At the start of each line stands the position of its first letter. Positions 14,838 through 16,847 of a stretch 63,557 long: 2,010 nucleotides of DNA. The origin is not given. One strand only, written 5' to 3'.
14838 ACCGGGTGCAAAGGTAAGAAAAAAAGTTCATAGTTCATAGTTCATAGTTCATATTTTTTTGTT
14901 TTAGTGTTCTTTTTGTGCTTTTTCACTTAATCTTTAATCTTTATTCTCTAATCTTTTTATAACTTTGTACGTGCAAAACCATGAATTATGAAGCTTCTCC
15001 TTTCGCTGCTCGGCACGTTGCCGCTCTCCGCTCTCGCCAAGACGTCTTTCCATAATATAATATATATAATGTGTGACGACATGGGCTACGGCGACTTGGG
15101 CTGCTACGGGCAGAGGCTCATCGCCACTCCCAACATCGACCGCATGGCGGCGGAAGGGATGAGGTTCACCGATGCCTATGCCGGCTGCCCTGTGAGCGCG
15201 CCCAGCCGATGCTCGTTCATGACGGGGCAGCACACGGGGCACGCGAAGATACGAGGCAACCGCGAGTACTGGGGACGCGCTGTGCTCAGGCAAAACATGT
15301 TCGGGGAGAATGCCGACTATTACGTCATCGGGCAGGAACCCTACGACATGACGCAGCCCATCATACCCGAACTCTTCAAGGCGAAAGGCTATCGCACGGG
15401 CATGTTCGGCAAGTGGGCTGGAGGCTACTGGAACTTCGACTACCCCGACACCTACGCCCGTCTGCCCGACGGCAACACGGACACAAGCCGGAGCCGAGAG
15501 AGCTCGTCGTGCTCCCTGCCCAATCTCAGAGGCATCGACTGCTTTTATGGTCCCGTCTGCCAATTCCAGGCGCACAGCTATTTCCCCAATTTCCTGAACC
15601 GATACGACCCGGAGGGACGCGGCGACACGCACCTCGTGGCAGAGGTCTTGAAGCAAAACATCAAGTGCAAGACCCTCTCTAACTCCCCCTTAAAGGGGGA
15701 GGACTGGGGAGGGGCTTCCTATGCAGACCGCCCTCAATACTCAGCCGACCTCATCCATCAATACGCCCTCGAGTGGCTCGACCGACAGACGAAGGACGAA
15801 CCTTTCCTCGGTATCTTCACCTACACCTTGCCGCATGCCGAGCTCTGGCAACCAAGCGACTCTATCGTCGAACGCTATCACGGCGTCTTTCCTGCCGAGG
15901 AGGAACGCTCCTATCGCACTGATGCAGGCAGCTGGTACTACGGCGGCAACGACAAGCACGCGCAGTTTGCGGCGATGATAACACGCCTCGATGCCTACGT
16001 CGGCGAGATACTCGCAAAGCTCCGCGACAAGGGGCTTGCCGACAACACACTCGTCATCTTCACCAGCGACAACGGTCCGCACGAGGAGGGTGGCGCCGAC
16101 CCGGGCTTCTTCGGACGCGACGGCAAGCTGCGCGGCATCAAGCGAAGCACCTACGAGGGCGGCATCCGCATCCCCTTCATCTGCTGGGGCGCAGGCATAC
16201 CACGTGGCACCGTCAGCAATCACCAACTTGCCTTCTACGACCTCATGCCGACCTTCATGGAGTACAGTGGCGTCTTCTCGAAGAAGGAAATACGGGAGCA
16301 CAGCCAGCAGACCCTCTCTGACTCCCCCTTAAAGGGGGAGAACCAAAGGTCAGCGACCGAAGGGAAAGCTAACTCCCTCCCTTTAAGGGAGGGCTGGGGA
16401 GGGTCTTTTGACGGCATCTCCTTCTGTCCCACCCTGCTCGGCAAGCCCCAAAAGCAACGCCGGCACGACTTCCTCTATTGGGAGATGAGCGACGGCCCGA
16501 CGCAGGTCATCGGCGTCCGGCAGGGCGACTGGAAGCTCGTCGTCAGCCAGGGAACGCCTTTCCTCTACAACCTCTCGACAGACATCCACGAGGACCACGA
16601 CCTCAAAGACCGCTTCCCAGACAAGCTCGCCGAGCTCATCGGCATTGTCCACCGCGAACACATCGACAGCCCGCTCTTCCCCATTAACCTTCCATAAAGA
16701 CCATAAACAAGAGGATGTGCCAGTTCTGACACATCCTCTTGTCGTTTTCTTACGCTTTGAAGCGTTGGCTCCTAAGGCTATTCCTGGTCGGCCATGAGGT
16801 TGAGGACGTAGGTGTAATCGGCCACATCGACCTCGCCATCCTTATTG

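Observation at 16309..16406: RPE-like G/C-rich double-hairpin palindromic elements inserted in frame in protein-coding genes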

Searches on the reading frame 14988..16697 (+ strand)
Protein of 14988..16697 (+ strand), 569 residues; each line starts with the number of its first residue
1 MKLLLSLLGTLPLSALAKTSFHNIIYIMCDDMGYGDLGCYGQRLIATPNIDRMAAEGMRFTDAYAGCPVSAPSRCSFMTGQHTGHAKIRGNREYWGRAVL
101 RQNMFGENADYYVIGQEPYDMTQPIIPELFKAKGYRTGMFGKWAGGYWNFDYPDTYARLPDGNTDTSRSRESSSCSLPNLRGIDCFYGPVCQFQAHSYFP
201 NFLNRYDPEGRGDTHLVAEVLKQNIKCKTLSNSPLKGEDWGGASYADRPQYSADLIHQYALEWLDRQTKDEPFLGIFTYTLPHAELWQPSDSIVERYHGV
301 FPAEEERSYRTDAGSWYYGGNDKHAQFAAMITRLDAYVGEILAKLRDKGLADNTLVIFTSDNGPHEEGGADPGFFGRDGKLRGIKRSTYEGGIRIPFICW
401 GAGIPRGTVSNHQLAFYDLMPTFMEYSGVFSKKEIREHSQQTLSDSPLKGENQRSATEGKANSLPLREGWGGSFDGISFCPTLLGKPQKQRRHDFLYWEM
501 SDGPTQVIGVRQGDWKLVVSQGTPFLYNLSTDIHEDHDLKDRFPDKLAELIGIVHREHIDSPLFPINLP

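Call 12: search_protein_families(library=pfam, proteins=[window:14988-16697:+])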
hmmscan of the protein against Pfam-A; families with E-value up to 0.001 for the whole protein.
window:14988-16697:+ (569 aa): 3 families
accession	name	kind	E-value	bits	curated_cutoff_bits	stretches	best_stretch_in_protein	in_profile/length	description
PF00884.28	Sulfatase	-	7.6e-51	173.6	25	1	23-428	2-300/301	Sulfatase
PF01663.27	Phosphodiest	-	6e-12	46.2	23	1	46-363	19-220/342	Type I phosphodiesterase / nucleotide pyrophosphatase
PF16347.10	SGSH_C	-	0.00022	21.8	29.3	0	385-445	8-69/154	N-sulphoglucosamine sulphohydrolase, C-terminal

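Call 15: find_homologous_proteins(query=window:14988-16697:+, max_evalue=1e-30)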
Query window:14988-16697:+ (569 aa): 7990 proteins with E <= 1e-30 among 8000 candidates; the best 120 are listed.
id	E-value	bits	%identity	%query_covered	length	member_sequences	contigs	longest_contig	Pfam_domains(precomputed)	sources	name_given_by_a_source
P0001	0.0e+0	1360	99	100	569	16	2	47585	PF01663.28,PF00884.29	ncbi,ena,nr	ncbi:MAG: sulfatase-like hydrolase/transferase [Bacteroidaceae bacterium]|nr:sulfatase-like hydrolas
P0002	0.0e+0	1206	85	100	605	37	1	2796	PF01663.28,PF00884.29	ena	-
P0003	0.0e+0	1139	88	95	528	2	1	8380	PF01663.28,PF00884.29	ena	-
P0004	0.0e+0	1138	88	95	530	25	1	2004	PF01663.28,PF00884.29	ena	-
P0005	0.0e+0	1110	82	100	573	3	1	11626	PF01663.28,PF00884.29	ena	-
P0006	0.0e+0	1109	83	100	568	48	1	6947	PF01663.28,PF16347.11,PF00884.29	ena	-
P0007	0.0e+0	1104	81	100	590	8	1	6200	PF01663.28,PF00884.29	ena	-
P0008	0.0e+0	1102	83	99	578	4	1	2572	PF01663.28,PF00884.29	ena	-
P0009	0.0e+0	1085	86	95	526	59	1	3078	PF01663.28,PF00884.29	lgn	-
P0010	0.0e+0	1081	80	99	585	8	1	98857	PF01663.28,PF00884.29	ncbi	-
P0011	0.0e+0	1080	81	100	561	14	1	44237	PF01663.28,PF00884.29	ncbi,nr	ncbi:MAG: sulfatase-like hydrolase/transferase [Bacteroidaceae bacterium]|nr:sulfatase-like hydrolas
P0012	0.0e+0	1079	83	98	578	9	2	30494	PF01663.28,PF00884.29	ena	-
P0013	0.0e+0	1076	82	96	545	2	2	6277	PF01663.28,PF00884.29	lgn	-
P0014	0.0e+0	1076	81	99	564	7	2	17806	PF01663.28,PF00884.29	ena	-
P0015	0.0e+0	1074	81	100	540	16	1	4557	PF01663.28,PF00884.29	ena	-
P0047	0.0e+0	1025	81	95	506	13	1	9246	PF01663.28,PF00884.29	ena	-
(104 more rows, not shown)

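Call 20: find_encoding_contigs(protein=P0047, flank=3000, max_places=2)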
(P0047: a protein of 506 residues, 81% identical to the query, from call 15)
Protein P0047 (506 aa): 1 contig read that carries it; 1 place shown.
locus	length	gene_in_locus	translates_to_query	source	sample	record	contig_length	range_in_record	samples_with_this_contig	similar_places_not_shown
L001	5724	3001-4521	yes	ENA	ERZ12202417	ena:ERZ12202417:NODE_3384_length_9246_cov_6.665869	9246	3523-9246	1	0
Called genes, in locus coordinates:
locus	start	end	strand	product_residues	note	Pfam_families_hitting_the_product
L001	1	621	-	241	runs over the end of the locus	PF21948:LplA-B_cat, PF03099:BPL_LplA_LipB (weak)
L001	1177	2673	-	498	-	-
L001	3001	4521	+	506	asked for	PF00884:Sulfatase, PF01663:Phosphodiest (faint)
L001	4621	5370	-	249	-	-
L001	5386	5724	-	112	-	?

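Call 21: find_encoding_contigs(protein=P0004, flank=3000, max_places=2)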
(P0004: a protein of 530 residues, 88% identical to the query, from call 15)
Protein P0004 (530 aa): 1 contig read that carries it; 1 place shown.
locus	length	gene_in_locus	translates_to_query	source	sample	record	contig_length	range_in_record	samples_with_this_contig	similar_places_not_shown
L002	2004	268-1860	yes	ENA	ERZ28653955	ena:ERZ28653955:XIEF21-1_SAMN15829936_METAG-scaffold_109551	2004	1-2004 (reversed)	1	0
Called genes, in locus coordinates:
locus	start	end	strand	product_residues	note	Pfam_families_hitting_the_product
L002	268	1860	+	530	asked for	PF00884:Sulfatase, PF01663:Phosphodiest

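Call 22: find_encoding_contigs(protein=P0002, flank=3000, max_places=2)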
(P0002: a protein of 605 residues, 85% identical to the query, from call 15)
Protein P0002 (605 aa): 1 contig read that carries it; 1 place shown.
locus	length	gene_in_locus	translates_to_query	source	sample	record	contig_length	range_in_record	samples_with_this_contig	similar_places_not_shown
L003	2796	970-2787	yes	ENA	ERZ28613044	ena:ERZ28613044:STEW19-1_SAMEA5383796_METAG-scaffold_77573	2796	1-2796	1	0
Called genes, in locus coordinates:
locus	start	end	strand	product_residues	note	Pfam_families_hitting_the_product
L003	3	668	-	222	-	?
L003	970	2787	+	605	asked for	PF00884:Sulfatase, PF01663:Phosphodiest (weak)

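Call 38: find_encoding_contigs(protein=P0003, flank=4000, max_places=1)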
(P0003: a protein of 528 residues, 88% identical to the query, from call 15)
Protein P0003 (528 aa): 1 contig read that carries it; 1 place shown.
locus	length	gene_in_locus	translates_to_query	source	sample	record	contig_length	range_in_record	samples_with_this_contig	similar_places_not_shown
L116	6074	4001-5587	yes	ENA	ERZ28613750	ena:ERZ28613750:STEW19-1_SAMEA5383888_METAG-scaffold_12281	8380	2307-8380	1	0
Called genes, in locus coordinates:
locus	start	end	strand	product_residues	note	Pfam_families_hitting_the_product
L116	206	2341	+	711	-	PF13191:AAA_16 (weak), PF23569:NBD_SMAX1, PF00004:AAA, PF17871:AAA_lid_9, PF00004:AAA, PF07724:AAA_2, PF07728:AAA_5, PF10431:ClpB_D2-small, +7 more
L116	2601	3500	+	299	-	PF01118:Semialdhyde_dh (faint), PF01408:GFO_IDH_MocA, PF03447:NAD_binding_3, PF16654:DAPDH_C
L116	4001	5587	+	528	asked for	PF00884:Sulfatase, PF01663:Phosphodiest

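Call 39: find_encoding_contigs(protein=P0009, flank=1500, max_places=1)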
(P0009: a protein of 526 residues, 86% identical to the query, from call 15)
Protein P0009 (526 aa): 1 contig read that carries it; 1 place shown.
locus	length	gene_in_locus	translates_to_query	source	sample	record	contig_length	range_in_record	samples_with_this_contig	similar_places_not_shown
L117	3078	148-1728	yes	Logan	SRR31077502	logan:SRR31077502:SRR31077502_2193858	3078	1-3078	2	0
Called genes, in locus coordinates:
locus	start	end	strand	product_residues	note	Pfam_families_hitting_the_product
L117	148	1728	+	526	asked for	PF00884:Sulfatase, PF01663:Phosphodiest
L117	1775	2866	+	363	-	PF14607:GxDLY, PF14606:Lipase_GDSL_3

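Call 41: list_cluster_members(proteins=[window:14988-16697:+, window:9777-10580:-, window:23716-27708:-, P0001])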
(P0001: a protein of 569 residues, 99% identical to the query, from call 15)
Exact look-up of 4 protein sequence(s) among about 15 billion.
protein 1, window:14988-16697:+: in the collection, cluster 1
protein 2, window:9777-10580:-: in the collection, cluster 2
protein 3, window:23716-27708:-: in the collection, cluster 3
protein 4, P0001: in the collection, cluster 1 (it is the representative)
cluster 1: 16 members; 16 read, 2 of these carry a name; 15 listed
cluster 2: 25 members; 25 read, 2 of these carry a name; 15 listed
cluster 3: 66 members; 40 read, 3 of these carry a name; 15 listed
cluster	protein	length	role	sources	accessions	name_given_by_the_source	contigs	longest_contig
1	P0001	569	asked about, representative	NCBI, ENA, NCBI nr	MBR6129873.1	MAG: sulfatase-like hydrolase/transferase [Bacteroidaceae bacterium] | sulfatase-like hydrolase/transferase [Bacteroidaceae bacterium]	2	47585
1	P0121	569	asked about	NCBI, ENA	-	-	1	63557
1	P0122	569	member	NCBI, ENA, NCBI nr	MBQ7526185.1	MAG: sulfatase-like hydrolase/transferase [Bacteroidaceae bacterium] | sulfatase-like hydrolase/transferase [Bacteroidaceae bacterium]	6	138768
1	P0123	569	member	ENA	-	-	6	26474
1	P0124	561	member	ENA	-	-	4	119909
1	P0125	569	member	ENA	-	-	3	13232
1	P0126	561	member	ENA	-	-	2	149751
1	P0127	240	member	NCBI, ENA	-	-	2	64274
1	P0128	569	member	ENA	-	-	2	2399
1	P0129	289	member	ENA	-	-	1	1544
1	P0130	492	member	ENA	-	-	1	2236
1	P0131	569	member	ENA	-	-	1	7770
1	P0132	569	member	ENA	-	-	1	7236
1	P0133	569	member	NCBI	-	-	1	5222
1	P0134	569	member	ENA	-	-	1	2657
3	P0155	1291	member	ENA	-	-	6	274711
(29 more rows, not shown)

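Call 43: find_encoding_contigs(protein=P0155, flank=2000, max_places=1)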
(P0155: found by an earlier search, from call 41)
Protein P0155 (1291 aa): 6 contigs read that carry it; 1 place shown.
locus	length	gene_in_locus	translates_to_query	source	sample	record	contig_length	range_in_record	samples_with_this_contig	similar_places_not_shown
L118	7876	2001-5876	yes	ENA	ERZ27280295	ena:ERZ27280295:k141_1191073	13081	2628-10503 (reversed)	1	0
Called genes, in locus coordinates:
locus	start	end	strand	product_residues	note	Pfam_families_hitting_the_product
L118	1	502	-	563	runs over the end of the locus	PF13431:TPR_17 (faint), PF14559:TPR_19 (faint)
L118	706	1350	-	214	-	PF00702:Hydrolase, PF12710:HAD, PF13419:HAD_2, PF13242:Hydrolase_like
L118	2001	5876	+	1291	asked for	PF15979:Glyco_hydro_115, PF17829:GH115_C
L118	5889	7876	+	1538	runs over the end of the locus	?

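Call 44: find_encoding_contigs(protein=P0126, flank=10000, max_places=1)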
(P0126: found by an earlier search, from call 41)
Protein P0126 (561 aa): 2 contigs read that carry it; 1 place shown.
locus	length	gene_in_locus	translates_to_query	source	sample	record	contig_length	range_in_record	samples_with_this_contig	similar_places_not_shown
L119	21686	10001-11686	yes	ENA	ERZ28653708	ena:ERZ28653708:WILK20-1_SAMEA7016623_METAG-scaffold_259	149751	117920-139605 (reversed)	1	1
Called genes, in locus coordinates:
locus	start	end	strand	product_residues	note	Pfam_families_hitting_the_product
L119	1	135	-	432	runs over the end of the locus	PF00890:FAD_binding_2 (faint), PF01134:GIDA (weak), PF01946:Thi4 (weak), PF07992:Pyr_redox_2, PF12831:FAD_oxidored (weak), PF13738:Pyr_redox_3, PF00070:Pyr_redox, PF02852:Pyr_redox_dim, +6 more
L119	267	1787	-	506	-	PF02347:GDC-P, PF00266:Aminotran_5 (weak), PF21478:GcvP2_C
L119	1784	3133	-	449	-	PF02347:GDC-P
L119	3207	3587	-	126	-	PF01597:GCV_H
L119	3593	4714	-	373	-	PF01571:GCV_T, PF08669:GCV_T_C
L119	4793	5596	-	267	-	PF21948:LplA-B_cat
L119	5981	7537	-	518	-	-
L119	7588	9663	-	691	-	PF00082:Peptidase_S8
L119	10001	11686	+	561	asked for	PF00884:Sulfatase, PF01663:Phosphodiest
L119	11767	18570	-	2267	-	-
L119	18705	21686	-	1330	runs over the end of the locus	PF15979:Glyco_hydro_115, PF17829:GH115_C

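Call 60: search_solved_structures(query=window:14988-16694:+, max_evalue=1e-20, show_alignments=1)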
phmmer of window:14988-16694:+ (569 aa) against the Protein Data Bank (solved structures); distinct sequences matched with E-value up to 1e-20: 45.
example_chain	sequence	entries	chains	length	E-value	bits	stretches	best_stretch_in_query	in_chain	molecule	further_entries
7an1_AAA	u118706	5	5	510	2.2e-179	601.2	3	173-429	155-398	Arylsulfatase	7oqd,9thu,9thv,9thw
7ana_AAA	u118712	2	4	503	5.6e-84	286.1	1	19-429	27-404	N-acetylgalactosamine-6-sulfatase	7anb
3ed4_A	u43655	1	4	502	1.2e-48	169.4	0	251-425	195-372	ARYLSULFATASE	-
9fo1_A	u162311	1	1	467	1.8e-42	149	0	23-155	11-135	k-carrageenan sulfatase S1_16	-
7stt_A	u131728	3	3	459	1.6e-40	142.5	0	22-88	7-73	N-acetylgalactosamine-6-sulfatase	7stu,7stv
6psm_A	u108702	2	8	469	8.6e-40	140.1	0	19-146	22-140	exo-4S-kappa carrageenan S1 sulfatase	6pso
6prm_A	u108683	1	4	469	5.2e-39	137.5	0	19-146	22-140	exo-4S-kappa carrageenan S1 sulfatase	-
9bau_A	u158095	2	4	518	4.5e-33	117.9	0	22-151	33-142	S1_15B sulfatase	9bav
9bas_B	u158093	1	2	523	9e-33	116.9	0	22-147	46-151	S1_15A sulfatase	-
7oza_AAA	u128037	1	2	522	1.2e-32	116.5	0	319-479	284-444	Putative secreted sulfatase ydeN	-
1e3c_P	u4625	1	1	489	1.9e-32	115.9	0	23-81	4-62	Arylsulfatase A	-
1e1z_P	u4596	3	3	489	1.9e-32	115.9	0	23-81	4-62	Arylsulfatase A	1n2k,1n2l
4fdi_A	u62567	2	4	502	2.1e-32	115.7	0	23-147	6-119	N-acetylgalactosamine-6-sulfatase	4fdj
8eg3_A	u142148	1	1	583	2.2e-32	115.7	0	19-146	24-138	Steryl-sulfatase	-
1p49_A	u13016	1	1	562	3.4e-32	115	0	21-146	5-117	STERYL-SULFATASE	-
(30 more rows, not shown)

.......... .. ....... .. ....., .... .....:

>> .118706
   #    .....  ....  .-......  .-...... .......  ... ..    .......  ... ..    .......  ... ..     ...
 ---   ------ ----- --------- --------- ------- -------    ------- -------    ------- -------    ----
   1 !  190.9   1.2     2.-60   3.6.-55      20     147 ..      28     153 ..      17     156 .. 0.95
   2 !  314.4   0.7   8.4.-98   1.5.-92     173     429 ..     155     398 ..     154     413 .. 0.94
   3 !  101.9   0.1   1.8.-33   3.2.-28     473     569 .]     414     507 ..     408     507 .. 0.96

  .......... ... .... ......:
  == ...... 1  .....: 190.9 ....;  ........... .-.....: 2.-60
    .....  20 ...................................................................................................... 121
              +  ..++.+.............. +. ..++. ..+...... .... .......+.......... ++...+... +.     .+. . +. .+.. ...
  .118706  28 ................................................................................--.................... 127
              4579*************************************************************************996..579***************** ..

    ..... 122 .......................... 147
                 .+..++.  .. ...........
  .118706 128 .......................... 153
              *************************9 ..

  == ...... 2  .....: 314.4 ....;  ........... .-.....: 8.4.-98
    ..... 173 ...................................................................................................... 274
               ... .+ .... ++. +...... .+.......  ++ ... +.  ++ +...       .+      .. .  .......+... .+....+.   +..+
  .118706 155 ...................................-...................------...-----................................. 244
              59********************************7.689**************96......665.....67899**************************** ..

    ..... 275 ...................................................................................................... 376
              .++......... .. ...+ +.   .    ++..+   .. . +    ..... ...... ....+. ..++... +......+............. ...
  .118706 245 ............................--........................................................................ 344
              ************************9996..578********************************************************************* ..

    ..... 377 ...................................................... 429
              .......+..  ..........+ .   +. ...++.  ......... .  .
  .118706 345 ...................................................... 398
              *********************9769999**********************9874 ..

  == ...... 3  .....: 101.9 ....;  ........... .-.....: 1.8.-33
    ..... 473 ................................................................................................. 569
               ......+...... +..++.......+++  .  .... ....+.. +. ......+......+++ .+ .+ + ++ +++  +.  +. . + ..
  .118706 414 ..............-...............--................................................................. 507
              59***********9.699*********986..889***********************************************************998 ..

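Call 72: predict_structure(alignment_id=A3)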
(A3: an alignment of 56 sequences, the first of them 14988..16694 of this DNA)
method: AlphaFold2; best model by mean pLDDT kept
length: 569 residues; sequences in the alignment: 56
mean_pLDDT: 70.8   pTM: 0.79
mean pLDDT of the five models: 70.8, 69.2, 69.0, 68.8, 63.2
residues with pLDDT >= 90: 138; 70-90: 183; 50-70: 126; < 50: 122
segments of 3 or more residues with pLDDT < 50: 1-4, 12-17, 35-40, 65-73, 78-90, 193-195, 232-241, 309-316, 363-370, 375-377, 379-393, 442-473
pLDDT, mean of each block of 10 residues (from residue 1): 50 51 88 52 76 90 47 46 34 75 77 81 82 94 83 94 90 92 90 56 89 90 67 45 64 88 96 88 58 80 57 48 74 91 97 91 44 49 42 68 90 71 90 76 42 32 36 63 77 63 59 78 81 74 94 77 58
secondary structure, 60 per line:
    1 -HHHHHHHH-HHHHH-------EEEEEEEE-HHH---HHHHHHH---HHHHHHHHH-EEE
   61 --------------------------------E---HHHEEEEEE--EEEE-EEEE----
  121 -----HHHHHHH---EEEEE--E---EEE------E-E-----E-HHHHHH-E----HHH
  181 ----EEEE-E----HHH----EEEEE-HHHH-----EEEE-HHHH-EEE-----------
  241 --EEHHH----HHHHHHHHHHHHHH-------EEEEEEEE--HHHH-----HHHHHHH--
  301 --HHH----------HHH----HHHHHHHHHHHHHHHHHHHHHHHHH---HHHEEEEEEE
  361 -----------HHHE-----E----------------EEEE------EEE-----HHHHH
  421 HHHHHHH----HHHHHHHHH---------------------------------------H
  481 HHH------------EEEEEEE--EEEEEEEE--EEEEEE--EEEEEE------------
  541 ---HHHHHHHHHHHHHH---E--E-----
elements in order: H2-9 H11-15 E23-30 H38-44 H48-56 E58-60 E100-105 E108-111 E113-116 H126-132 E136-140 E147-149 H166-171 E185-188 E202-206 H208-211 E217-220 H222-225 E227-229 H252-265 E273-280 H283-286 H292-298 H323-347 E354-360 E398-401 E408-410 H416-427 H432-440 H480-483 E496-502 E505-512 E515-520 E523-528 H544-557

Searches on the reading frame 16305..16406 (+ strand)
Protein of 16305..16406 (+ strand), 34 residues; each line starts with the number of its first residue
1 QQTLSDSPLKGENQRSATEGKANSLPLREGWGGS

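Call 75: search_protein_representatives(protein=window:16305-16406:+)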
Query: 34 residues. Proteins with E-value up to 0.001 (for the whole library): 3; up to 1e-10: 0; up to 1e-30: 0. The best 3 are listed.
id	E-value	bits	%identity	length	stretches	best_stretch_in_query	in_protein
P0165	9.2e-05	37.5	82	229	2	2-20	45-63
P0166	1.2e-04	37.1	91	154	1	2-34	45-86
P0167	1.9e-04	36.6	56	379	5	14-33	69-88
